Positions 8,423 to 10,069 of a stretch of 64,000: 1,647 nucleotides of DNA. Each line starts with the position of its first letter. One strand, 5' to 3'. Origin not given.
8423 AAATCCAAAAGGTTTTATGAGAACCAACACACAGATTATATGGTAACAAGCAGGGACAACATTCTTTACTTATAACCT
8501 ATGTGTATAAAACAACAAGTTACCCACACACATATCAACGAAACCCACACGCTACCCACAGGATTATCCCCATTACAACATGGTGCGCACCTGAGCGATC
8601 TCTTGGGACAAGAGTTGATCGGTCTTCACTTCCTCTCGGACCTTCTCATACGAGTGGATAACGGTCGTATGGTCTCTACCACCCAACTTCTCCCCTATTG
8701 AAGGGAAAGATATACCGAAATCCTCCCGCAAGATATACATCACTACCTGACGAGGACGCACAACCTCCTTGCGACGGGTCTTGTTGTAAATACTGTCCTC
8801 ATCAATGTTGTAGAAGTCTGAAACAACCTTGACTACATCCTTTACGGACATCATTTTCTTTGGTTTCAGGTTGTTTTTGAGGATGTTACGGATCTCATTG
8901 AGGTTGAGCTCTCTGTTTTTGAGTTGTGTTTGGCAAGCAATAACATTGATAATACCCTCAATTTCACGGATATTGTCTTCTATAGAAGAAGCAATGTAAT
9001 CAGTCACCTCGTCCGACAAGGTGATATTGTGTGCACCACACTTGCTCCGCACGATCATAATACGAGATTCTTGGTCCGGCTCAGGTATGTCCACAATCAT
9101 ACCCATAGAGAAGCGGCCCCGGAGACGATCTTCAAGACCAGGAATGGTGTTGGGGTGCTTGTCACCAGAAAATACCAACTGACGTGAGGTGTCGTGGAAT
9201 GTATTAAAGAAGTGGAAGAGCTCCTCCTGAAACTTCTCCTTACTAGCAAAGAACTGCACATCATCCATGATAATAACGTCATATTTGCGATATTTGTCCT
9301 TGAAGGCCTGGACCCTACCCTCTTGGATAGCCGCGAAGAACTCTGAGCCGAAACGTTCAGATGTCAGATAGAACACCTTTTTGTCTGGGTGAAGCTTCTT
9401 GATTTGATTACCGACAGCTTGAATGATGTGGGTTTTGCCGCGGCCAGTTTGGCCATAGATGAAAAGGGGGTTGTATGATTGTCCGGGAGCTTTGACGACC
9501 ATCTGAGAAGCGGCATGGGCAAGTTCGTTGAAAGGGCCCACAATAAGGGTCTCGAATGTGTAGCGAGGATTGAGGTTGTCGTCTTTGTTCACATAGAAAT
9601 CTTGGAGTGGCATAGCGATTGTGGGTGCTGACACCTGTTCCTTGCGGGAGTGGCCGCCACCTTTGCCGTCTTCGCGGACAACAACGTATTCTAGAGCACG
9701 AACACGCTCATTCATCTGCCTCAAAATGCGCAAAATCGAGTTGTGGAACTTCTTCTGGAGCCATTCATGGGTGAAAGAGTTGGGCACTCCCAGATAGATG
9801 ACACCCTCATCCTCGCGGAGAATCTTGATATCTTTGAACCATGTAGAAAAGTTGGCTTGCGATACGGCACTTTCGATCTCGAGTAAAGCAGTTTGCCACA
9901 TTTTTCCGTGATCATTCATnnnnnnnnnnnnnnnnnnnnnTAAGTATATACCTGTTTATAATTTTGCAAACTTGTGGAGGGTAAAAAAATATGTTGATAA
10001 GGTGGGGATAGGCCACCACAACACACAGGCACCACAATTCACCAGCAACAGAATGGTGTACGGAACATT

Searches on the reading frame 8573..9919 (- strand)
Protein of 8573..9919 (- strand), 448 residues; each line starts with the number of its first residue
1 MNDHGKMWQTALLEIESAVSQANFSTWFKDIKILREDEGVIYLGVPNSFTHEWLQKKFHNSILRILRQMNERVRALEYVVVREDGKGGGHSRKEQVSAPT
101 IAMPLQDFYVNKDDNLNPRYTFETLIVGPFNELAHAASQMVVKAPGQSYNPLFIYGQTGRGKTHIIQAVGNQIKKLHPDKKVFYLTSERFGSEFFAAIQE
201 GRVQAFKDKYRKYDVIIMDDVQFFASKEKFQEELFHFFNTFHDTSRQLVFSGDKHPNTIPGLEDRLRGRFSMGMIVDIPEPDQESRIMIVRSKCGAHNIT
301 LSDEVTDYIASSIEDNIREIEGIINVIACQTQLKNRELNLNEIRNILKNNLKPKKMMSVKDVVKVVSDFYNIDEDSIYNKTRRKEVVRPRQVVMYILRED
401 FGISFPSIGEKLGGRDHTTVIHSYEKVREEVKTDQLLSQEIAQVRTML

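Call 14: search_protein_families(library=pfam, proteins=[window:8573-9919:-])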
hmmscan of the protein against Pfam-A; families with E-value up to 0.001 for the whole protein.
window:8573-9919:- (448 aa): 7 families
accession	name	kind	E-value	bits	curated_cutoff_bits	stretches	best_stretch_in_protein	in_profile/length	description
PF00308.24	Bac_DnaA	-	4.8e-63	212.6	23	1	116-277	1-162/162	Bacterial DnaA ATPAse domain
PF08299.17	Bac_DnaA_C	-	5.2e-25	87.7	31.5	1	360-427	2-69/69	Bacterial dnaA protein helix-turn-helix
PF11638.13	DnaA_N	-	5.7e-14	52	24.6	1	7-67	3-64/65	DnaA N-terminal domain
PF01695.23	IstB_IS21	-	3.2e-07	30.5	24.1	1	152-244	95-185/238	IstB-like ATP binding protein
PF13401.12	AAA_22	-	1.1e-05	26.2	27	0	151-253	7-123/130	AAA domain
PF00004.35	AAA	-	2.2e-05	25.4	21.2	1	153-270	2-123/131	ATPase family associated with various cellular activities (AAA)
PF13173.12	AAA_14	-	0.00012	22.5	27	1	150-270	3-115/129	AAA domain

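Call 20: find_related_loci(query=window:8573-9919:-, collection=genome_contigs, flank=5000)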
Query window:8573-9919:- (448 aa) in genome_contigs; peptide patterns used: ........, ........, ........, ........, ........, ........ (x = any residue, [..] = any of these).
561 stretches matched a pattern; 180 encode a relative of the query (tblastn E <= 1e-3); the best 80 are kept; 80 distinct loci.
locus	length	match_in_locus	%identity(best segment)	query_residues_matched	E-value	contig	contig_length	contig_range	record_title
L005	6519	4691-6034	92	1-448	0e+0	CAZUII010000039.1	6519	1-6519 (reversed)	MAG TPA_asm: uncultured Candidatus Saccharibacteria bacterium isolate SRP342105_co1_365 genome assembly, contig: NODE_16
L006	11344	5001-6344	89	1-448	0e+0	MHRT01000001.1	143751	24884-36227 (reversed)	MAG: Candidatus Taylorbacteria bacterium RIFCSPHIGHO2_12_FULL_45_16 rifcsphigho2_12_scaffold_125, whole genome shotgun s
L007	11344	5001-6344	89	1-448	0e+0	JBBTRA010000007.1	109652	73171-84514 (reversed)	MAG: Patescibacteria group bacterium isolate H41-bin055_1 H41_bin055_1_000000000007, whole genome shotgun sequence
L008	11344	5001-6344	90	1-448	0e+0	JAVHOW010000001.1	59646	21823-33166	MAG: Candidatus Paceibacterota bacterium isolate auto_41_21 WB_2019_0_2um_134_length_59646_cov_12, whole genome shotgun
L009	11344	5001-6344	88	1-448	0e+0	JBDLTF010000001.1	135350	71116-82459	MAG: Candidatus Parcubacteria bacterium isolate lajara_2019_sw_WHONDRS-S19S_0034_A_bin.6 scaffold_000004, whole genome s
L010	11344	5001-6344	88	1-448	0e+0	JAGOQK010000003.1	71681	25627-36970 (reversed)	MAG: Candidatus Paceibacterota bacterium isolate Gw_Eff_bin_108 Gw_Eff_487_length_71681_cov_6.138371, whole genome shotg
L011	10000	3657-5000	89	1-448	0e+0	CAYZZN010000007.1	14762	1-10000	MAG TPA_asm: uncultured Candidatus Saccharibacteria bacterium isolate SRP286056_co1_697 genome assembly, contig: NODE_50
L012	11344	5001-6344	86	1-448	0e+0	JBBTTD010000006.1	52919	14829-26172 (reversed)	MAG: Patescibacteria group bacterium isolate H41-bin002_1 H41_bin002_1_000000000006, whole genome shotgun sequence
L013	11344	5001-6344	92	1-448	0e+0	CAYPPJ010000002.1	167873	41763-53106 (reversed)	MAG TPA_asm: uncultured Candidatus Saccharibacteria bacterium isolate SRP278252_co2_123 genome assembly, contig: NODE_99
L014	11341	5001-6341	80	1-448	0e+0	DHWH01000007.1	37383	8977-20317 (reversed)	MAG TPA_asm: Patescibacteria group bacterium UBA5187 UBA5187_contig_1312, whole genome shotgun sequence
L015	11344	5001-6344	79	1-448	0e+0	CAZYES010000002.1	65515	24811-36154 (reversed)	MAG TPA_asm: uncultured Candidatus Saccharibacteria bacterium isolate binchicken_co153_50 genome assembly, contig: NODE_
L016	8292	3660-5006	79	1-448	0e+0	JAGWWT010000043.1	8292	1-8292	MAG: Patescibacteria group bacterium isolate REEB45 contig-150_11218, whole genome shotgun sequence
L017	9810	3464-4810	80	1-448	0e+0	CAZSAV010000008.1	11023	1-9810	MAG TPA_asm: uncultured Candidatus Saccharibacteria bacterium isolate SRP278252_co2_806 genome assembly, contig: NODE_12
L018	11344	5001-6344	79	1-448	0e+0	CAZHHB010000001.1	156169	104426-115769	MAG TPA_asm: uncultured Candidatus Saccharibacteria bacterium isolate ERP113451_co1_453 genome assembly, contig: NODE_31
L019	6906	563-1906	78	1-448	0e+0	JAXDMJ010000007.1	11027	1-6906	MAG: Candidatus Parcubacteria bacterium isolate BP_639 scaffold_5871015, whole genome shotgun sequence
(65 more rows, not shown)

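Call 38: list_cluster_members(proteins=[window:8573-9919:-, window:10659-11396:+])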
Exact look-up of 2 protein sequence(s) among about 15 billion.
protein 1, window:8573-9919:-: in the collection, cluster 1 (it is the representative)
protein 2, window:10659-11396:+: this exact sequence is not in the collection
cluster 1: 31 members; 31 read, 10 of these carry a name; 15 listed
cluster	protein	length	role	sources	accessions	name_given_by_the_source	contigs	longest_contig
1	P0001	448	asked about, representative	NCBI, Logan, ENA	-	-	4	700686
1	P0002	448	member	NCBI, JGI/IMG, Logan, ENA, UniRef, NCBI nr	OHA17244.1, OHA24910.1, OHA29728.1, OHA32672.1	MAG: hypothetical protein A3C79_02900 [Candidatus Taylorbacteria bacterium ... | Chromosomal replication initiator protein DnaA n=1 Tax=Candidatus Taylorbacteria ... | MAG: hypothetical protein A2830_00620 [Candidatus Taylorbacteria bacterium ...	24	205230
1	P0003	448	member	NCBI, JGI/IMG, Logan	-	chromosomal replication initiator protein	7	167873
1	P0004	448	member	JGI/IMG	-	chromosomal replication initiator protein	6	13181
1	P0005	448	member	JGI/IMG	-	chromosomal replication initiator protein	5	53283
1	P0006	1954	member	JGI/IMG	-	chromosomal replication initiator protein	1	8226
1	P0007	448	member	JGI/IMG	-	chromosomal replication initiator protein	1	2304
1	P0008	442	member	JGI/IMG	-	chromosomal replication initiator protein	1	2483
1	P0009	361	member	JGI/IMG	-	chromosomal replication initiator protein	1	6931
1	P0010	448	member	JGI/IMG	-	chromosomal replication initiator protein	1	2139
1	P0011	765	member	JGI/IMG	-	hypothetical protein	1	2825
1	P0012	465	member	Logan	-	-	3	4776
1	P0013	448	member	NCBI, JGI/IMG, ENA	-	-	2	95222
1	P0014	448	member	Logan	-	-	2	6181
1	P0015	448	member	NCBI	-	-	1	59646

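Call 39: find_encoding_contigs(protein=window:8573-9919:-, flank=10000, max_places=10)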
Protein window:8573-9919:- (448 aa): 7 contigs read that carry it; 2 places shown.
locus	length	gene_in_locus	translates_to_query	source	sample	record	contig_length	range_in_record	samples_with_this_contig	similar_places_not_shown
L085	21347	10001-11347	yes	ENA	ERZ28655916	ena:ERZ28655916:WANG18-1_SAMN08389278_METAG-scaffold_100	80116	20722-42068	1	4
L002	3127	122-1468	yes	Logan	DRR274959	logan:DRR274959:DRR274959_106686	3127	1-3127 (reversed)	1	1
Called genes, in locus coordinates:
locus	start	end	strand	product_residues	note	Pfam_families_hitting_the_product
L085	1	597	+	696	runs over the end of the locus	-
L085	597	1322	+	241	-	-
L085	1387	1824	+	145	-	PF12666:PrgI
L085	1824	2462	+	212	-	PF26593:TraC-like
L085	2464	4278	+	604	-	PF19044:P-loop_TraG, PF01935:DUF87 (weak), PF12846:AAA_10 (faint)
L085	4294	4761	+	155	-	-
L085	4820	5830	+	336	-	-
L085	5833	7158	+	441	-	PF18895:T4SS_pilin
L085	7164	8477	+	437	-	-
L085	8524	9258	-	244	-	PF02096:60KD_IMP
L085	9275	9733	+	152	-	-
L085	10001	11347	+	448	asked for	PF11638:DnaA_N, PF00308:Bac_DnaA, PF00004:AAA (faint), PF01695:IstB_IS21 (weak), PF13401:AAA_22 (faint), PF08299:Bac_DnaA_C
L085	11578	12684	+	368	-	PF00712:DNA_pol3_beta, PF02767:DNA_pol3_beta_2, PF02768:DNA_pol3_beta_3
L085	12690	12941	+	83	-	-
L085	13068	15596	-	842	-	PF00912:Transgly, PF00905:Transpeptidase, PF17957:Big_7 (faint)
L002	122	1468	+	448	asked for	PF11638:DnaA_N, PF00308:Bac_DnaA, PF00004:AAA (faint), PF01695:IstB_IS21 (weak), PF13401:AAA_22 (faint), PF08299:Bac_DnaA_C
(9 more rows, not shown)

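Call 40: find_encoding_contigs(protein=P0002, flank=4000, max_places=10)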
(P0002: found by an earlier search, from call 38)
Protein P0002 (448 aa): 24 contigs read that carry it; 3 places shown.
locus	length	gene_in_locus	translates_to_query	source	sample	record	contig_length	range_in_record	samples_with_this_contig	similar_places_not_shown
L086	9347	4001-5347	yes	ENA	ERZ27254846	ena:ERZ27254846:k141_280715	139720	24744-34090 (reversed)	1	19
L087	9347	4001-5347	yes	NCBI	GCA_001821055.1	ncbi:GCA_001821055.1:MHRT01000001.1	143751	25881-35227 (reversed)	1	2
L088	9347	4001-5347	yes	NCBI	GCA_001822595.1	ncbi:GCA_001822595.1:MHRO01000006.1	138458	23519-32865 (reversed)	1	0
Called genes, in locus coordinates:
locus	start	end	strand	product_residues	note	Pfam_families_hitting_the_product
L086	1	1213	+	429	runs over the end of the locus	-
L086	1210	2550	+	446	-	-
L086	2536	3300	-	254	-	PF02096:60KD_IMP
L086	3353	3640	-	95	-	PF00825:Ribonuclease_P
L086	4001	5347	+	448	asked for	PF11638:DnaA_N, PF00308:Bac_DnaA, PF00004:AAA (faint), PF01695:IstB_IS21, PF08299:Bac_DnaA_C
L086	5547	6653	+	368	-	PF00712:DNA_pol3_beta, PF02767:DNA_pol3_beta_2, PF02768:DNA_pol3_beta_3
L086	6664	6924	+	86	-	-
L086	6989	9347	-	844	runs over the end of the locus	PF00912:Transgly, PF00905:Transpeptidase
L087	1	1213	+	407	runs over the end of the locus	-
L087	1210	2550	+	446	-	-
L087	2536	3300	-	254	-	PF02096:60KD_IMP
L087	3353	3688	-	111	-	PF00825:Ribonuclease_P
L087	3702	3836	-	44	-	PF00468:Ribosomal_L34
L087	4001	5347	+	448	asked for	PF11638:DnaA_N, PF00308:Bac_DnaA, PF00004:AAA (faint), PF01695:IstB_IS21, PF08299:Bac_DnaA_C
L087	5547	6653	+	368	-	PF00712:DNA_pol3_beta, PF02767:DNA_pol3_beta_2, PF02768:DNA_pol3_beta_3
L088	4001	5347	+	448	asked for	PF11638:DnaA_N, PF00308:Bac_DnaA, PF00004:AAA (faint), PF01695:IstB_IS21, PF08299:Bac_DnaA_C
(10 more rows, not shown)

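Call 42: find_related_loci(query=window:8573-9919:-, collection=metagenome_contigs, flank=5000)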
Query window:8573-9919:- (448 aa) in metagenome_contigs; peptide patterns used: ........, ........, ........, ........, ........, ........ (x = any residue, [..] = any of these).
600 stretches matched a pattern (row limit reached: there are more); 194 encode a relative of the query (tblastn E <= 1e-3); the best 80 are kept; 80 distinct loci.
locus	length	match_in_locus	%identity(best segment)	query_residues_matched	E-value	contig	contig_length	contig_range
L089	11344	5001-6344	89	1-448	0e+0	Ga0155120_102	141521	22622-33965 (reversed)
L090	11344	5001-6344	89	1-448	0e+0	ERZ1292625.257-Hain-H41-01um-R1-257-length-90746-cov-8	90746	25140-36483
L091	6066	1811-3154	89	1-448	0e+0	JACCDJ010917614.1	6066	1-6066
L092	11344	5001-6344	86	1-448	0e+0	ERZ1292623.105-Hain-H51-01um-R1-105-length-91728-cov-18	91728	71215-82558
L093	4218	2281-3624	80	1-448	0e+0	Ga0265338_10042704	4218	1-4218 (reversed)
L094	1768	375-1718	81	1-448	0e+0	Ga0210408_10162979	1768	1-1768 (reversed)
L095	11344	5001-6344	79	1-448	0e+0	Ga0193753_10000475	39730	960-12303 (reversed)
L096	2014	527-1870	78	1-448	0e+0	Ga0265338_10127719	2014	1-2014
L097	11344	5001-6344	78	1-448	0e+0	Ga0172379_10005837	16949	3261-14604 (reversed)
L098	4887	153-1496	79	1-448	0e+0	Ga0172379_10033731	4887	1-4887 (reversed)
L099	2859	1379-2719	78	1-448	0e+0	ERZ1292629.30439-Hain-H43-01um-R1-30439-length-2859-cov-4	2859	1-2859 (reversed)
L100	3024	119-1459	78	1-448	0e+0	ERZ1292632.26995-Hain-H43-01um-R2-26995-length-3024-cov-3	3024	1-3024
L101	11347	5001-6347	78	1-448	0e+0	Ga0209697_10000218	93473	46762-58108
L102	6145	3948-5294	76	1-448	0e+0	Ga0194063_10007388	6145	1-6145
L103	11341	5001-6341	78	1-448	0e+0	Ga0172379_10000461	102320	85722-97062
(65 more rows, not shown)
